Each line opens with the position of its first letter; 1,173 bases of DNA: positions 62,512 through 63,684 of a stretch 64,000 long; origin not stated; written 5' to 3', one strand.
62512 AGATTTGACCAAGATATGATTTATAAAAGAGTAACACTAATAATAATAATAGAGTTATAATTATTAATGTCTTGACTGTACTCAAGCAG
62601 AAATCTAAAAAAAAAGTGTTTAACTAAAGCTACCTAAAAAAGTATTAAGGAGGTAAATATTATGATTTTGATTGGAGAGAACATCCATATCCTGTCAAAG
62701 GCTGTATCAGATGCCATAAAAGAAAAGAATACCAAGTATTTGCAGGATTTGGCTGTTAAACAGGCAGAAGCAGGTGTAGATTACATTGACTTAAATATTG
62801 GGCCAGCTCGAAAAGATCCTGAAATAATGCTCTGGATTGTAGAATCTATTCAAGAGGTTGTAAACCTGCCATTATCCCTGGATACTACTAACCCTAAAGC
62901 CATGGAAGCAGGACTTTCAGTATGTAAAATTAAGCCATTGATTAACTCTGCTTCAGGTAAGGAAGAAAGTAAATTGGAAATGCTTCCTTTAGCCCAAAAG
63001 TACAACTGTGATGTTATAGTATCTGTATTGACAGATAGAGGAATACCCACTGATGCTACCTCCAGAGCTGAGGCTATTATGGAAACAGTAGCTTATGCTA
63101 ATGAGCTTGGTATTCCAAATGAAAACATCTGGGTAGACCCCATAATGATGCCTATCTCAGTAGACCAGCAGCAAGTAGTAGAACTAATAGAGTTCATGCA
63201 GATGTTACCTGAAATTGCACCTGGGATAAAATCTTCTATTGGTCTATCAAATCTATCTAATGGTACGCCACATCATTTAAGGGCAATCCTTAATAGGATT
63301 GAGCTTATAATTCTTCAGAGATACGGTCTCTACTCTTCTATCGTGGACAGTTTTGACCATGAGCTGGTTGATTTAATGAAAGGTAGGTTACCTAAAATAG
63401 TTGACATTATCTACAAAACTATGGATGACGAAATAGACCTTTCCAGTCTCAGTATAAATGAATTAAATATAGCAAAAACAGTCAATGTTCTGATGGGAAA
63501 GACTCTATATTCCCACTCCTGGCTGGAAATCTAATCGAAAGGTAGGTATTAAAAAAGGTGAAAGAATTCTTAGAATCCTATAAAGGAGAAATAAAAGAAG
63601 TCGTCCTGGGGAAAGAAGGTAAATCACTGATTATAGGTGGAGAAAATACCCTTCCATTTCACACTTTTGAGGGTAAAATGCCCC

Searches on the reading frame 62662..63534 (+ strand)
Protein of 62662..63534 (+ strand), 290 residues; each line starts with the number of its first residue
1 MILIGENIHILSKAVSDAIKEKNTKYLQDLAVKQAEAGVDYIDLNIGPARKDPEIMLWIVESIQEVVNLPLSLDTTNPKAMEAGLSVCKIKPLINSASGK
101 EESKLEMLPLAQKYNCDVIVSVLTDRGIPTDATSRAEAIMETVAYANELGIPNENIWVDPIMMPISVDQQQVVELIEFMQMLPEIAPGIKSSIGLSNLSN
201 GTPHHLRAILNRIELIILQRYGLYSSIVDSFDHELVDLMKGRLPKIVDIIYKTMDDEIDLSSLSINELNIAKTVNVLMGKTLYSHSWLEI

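Call 30: search_protein_families(library=ncbifam, proteins=[window:62662-63534:+])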
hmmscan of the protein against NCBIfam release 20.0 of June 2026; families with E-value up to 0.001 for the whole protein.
window:62662-63534:+ (290 aa): 7 families
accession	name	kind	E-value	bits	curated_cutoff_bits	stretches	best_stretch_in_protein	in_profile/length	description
NF005719.0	PRK07535.1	domain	1.1e-64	218.2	259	1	1-288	1-255/268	methyltetrahydrofolate:corrinoid/iron-sulfur protein methyltransferase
NF040758.1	CODH_ACS_meth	exception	4.7e-55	186.7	370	1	2-240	5-243/261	carbon monoxide dehydrogenase/acetyl-CoA synthase methytransferase subunit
TIGR02082.1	metH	equivalog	9.9e-26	89.7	1010.85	1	2-259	344-616/1182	methionine synthase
NF007024.0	PRK09490.1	equivalog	5.8e-13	47.5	1497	1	4-256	363-630/1234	methionine synthase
NF003195.0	PRK04165.1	equivalog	3.4e-08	32.8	306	1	22-122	109-208/450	acetyl-CoA decarbonylase/synthase complex subunit gamma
TIGR01496.1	DHPS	equivalog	2.5e-05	24.1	162.6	1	59-176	66-187/258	dihydropteroate synthase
TIGR00284.1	TIGR00284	hypoth_equivalog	0.0003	19.5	256.65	1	21-175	160-299/497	dihydropteroate synthase-like protein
